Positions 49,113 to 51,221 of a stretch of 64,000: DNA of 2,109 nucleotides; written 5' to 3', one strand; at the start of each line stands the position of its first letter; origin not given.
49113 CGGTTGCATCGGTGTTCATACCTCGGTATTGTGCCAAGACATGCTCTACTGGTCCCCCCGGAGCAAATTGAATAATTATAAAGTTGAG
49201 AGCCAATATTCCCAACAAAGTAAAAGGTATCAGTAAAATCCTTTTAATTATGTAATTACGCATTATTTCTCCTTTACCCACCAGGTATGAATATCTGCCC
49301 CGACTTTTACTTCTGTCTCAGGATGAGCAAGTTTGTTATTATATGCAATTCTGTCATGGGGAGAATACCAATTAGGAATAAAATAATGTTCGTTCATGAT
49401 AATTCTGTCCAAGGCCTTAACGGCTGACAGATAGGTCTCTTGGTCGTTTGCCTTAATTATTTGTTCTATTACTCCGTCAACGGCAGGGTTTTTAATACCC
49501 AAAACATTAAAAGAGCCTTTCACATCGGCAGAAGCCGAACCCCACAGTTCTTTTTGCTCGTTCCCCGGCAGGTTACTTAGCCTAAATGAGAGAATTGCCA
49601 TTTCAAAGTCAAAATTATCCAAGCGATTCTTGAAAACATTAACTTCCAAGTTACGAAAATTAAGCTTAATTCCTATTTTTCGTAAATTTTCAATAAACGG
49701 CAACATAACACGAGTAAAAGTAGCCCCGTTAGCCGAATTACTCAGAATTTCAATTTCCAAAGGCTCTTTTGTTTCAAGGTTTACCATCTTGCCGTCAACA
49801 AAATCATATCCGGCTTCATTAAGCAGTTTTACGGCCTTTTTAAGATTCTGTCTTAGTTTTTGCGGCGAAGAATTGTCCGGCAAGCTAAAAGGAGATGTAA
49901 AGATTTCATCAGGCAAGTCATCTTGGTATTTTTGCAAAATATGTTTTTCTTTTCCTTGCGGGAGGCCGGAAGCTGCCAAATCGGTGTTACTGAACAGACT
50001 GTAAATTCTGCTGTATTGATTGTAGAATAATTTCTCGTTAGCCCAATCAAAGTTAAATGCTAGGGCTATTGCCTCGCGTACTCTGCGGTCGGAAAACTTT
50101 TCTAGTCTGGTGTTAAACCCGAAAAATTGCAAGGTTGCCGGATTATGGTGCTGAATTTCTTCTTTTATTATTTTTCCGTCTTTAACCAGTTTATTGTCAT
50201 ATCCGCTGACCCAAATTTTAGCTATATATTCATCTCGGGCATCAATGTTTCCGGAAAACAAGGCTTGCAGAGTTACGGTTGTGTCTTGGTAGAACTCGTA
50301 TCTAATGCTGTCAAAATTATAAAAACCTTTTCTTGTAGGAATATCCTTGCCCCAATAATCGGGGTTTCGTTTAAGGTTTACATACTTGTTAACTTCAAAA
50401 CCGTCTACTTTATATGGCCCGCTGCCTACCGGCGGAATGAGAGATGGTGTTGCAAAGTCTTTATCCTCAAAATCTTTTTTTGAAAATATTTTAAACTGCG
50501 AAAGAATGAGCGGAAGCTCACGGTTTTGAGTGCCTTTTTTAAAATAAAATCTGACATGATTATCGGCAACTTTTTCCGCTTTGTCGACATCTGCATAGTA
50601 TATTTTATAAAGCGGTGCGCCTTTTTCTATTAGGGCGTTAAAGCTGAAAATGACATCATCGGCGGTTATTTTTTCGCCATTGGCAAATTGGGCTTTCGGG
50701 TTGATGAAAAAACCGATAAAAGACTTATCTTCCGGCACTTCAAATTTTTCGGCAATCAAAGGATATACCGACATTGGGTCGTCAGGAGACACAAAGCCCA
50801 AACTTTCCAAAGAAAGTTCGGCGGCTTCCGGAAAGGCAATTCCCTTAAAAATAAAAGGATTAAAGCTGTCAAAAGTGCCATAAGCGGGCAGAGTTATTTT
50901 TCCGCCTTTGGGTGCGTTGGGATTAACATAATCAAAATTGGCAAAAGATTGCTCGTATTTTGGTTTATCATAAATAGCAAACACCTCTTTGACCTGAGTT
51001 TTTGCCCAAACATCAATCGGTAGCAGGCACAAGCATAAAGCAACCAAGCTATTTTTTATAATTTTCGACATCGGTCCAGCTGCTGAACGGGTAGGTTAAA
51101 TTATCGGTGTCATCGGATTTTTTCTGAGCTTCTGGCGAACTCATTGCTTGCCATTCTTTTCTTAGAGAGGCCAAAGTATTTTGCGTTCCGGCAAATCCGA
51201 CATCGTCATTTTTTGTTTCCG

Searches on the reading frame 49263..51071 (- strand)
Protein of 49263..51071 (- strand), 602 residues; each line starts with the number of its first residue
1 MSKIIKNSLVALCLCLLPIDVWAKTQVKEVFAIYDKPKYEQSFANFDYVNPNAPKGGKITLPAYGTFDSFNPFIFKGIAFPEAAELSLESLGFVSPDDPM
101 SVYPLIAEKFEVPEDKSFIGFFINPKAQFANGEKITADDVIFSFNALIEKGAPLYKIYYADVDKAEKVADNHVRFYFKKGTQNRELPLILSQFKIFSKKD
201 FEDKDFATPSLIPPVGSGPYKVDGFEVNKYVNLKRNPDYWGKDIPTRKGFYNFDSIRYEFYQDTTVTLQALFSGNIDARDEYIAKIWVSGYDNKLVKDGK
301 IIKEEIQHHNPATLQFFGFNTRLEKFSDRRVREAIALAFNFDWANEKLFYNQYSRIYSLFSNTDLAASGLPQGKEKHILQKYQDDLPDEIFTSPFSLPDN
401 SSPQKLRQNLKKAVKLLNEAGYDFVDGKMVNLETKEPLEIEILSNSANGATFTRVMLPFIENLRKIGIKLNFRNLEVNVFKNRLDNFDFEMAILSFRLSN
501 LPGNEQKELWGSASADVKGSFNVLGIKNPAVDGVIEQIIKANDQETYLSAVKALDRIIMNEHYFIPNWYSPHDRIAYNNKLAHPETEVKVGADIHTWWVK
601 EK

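Call 28: search_protein_families(library=pfam, proteins=[window:49263-51071:-], max_evalue=0.00001)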
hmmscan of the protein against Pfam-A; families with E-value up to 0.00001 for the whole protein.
window:49263-51071:- (602 aa): 1 family
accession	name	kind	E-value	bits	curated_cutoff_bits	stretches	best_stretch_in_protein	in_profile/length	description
PF00496.27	SBP_bac_5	-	6.5e-66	223.4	32.4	1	102-505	2-355/368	Bacterial extracellular solute-binding proteins, family 5 Middle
